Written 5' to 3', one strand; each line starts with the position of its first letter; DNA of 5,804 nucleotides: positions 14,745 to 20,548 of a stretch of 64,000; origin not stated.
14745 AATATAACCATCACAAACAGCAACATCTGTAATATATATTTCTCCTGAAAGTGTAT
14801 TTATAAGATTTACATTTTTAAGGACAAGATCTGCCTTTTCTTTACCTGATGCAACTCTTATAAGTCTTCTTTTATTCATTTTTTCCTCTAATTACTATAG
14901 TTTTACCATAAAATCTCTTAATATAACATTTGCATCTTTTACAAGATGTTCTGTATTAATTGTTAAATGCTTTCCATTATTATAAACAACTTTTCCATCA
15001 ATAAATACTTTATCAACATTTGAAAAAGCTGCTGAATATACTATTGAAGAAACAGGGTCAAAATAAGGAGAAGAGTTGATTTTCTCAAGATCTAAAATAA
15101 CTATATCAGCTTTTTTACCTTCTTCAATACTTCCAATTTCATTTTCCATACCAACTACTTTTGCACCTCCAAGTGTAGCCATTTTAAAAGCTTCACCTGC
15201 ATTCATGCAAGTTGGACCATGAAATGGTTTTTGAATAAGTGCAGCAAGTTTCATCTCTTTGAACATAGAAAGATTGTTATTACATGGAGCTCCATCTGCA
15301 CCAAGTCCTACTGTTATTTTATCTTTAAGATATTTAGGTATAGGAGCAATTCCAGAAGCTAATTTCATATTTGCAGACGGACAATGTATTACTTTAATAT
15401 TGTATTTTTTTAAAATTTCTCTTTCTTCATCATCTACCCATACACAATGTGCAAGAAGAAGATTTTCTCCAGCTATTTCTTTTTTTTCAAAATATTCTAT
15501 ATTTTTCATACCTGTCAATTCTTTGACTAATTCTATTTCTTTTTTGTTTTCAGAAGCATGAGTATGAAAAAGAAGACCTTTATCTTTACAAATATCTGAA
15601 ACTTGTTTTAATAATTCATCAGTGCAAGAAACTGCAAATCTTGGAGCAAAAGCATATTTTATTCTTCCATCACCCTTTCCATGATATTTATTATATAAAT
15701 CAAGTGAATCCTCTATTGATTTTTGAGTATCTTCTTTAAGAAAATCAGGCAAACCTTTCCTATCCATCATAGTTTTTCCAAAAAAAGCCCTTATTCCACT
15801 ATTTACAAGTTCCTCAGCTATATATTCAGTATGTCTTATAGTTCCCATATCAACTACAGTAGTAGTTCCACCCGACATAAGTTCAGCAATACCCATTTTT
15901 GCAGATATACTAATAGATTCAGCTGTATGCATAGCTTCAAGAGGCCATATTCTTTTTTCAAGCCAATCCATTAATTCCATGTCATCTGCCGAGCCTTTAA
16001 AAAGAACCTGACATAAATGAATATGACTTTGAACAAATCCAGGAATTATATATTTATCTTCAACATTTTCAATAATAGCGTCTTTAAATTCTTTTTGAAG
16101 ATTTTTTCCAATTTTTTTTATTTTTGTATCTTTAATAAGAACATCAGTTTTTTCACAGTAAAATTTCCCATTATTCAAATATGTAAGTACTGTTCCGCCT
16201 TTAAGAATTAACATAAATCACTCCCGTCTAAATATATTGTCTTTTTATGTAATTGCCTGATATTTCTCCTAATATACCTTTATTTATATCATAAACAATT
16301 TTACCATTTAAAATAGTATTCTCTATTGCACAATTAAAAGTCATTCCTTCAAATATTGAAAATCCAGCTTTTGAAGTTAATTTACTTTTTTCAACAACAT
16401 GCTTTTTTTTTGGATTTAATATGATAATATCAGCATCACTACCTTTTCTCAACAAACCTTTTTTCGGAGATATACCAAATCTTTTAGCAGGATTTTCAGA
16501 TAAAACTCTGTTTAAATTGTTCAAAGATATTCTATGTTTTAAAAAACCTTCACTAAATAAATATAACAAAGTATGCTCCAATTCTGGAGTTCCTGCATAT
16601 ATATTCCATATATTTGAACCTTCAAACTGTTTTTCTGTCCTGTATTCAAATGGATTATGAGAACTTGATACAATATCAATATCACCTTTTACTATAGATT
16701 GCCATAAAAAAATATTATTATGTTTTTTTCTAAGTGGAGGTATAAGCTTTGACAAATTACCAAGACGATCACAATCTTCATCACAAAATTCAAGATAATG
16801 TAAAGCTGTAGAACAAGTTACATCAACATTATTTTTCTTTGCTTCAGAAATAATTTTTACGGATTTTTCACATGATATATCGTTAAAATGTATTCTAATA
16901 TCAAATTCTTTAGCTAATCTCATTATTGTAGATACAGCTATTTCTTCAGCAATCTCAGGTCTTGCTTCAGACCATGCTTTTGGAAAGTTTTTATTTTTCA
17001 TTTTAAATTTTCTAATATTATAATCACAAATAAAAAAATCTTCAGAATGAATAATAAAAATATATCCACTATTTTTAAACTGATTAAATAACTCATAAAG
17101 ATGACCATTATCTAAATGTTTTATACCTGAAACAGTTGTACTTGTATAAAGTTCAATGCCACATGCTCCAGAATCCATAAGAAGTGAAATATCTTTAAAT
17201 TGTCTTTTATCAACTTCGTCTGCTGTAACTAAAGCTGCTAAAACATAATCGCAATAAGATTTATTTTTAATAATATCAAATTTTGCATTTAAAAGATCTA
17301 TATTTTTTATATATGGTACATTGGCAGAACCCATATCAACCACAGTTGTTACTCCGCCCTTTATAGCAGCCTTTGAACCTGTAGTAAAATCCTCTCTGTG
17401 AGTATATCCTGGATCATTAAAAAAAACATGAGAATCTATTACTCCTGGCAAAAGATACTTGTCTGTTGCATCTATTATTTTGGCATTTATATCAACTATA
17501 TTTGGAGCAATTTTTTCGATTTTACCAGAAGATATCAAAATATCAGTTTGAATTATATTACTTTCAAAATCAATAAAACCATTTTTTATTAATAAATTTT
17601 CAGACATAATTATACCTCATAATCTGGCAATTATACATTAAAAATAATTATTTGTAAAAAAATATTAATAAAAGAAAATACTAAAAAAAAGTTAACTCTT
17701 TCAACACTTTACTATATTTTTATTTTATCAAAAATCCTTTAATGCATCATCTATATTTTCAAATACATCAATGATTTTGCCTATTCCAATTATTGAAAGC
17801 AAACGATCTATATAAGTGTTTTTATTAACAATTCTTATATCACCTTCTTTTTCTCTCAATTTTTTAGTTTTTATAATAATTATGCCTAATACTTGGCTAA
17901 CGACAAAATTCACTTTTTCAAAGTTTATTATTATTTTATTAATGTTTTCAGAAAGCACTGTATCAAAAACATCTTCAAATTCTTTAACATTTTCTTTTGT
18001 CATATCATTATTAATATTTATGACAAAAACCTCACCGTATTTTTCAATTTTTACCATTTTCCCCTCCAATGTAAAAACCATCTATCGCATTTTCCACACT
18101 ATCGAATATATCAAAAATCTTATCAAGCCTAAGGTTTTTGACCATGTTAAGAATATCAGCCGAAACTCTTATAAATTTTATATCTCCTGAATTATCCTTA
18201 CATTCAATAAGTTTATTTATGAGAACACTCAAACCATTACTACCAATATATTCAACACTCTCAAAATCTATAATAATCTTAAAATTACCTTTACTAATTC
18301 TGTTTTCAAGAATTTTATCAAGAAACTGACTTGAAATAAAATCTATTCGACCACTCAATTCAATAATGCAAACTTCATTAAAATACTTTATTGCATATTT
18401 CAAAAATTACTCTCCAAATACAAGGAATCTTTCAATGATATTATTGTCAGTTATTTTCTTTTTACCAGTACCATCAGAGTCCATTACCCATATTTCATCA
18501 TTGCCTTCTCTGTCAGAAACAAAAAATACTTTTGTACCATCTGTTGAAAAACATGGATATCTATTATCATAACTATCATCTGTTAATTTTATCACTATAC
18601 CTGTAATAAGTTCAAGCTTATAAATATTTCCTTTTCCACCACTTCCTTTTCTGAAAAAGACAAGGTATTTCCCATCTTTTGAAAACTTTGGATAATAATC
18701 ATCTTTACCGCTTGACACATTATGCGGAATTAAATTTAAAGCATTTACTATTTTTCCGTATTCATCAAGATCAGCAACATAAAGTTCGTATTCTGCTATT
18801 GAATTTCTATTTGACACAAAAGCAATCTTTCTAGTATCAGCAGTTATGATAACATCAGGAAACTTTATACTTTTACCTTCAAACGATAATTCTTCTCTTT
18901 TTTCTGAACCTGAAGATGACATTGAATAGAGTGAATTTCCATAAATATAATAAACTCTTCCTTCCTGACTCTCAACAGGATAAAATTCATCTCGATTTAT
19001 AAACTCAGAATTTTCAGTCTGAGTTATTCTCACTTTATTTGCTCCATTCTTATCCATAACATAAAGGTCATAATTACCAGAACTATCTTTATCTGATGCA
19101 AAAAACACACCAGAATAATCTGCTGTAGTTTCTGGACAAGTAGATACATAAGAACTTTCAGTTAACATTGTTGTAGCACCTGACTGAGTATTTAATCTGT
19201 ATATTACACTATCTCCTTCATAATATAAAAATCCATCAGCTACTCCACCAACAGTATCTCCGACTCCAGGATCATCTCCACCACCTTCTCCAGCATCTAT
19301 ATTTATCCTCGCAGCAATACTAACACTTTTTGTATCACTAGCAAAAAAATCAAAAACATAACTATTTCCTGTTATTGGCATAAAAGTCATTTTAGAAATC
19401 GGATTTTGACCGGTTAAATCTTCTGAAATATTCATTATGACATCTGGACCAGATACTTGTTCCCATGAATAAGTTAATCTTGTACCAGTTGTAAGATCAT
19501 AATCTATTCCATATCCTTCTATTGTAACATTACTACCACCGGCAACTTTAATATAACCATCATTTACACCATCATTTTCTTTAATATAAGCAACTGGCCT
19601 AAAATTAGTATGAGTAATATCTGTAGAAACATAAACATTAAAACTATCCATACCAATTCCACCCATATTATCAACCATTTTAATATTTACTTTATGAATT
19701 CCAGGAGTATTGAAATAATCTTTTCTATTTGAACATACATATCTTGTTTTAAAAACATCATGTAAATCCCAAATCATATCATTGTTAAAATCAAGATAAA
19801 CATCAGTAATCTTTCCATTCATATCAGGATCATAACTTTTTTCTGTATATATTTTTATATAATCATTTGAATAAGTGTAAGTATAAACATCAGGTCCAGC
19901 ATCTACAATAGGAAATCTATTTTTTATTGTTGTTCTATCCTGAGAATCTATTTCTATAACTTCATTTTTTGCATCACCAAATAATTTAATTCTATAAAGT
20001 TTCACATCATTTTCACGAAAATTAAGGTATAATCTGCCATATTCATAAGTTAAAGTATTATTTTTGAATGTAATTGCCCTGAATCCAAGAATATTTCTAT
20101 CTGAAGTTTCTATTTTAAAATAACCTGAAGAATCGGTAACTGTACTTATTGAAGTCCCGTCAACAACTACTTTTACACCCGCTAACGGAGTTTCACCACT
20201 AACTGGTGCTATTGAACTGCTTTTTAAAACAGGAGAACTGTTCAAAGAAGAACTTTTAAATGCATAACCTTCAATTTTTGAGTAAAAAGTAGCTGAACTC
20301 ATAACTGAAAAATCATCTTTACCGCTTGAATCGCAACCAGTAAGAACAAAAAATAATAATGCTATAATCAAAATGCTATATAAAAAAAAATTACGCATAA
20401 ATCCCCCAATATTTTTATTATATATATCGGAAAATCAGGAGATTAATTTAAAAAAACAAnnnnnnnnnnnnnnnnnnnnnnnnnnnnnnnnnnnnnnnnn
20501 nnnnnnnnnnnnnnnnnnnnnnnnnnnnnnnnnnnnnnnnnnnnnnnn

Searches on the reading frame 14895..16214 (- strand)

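Call 33: search_protein_families(library=pfam, proteins=[window:14895-16214:-], max_evalue=0.001)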
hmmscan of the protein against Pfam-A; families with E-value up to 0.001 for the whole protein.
window:14895-16214:- (439 aa): 2 families
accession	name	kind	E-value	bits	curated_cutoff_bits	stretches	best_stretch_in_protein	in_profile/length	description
PF01979.26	Amidohydro_1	-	9.6e-76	255.7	25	1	55-410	1-345/345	Amidohydrolase family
PF07969.17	Amidohydro_3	-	5.1e-18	66.2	29.7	1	155-411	217-472/472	Amidohydrolase family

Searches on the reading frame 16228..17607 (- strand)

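Call 33: search_protein_families(library=pfam, proteins=[window:16228-17607:-], max_evalue=0.001)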
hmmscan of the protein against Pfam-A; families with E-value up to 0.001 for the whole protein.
window:16228-17607:- (459 aa): 2 families
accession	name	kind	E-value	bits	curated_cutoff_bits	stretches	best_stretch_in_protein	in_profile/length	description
PF01979.26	Amidohydro_1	-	1.1e-18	68.1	25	2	360-438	281-345/345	Amidohydrolase family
PF07969.17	Amidohydro_3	-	8.2e-11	42.5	29.7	1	358-439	405-472/472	Amidohydrolase family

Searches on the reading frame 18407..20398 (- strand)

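Call 33: search_protein_families(library=pfam, proteins=[window:18407-20398:-], max_evalue=0.001)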
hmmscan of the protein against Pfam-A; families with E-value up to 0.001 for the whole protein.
window:18407-20398:- (663 aa): 4 families
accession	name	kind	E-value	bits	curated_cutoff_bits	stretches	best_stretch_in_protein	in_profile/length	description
PF07676.18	PD40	-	6.6e-18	64.6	20.9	2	605-638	4-38/38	WD40-like Beta Propeller Repeat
PF13715.12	CarbopepD_reg_2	-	5e-08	33.3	32.2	1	68-119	10-63/88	CarboxypepD_reg-like domain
PF00930.27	DPPIV_N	-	8.9e-06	25.1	22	0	399-465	262-330/354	Dipeptidyl peptidase IV (DPP IV) N-terminal region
PF22352.2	K319L-like_PKD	-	4.5e-05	23.8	27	1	285-367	7-82/84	K319L-like, PKD domain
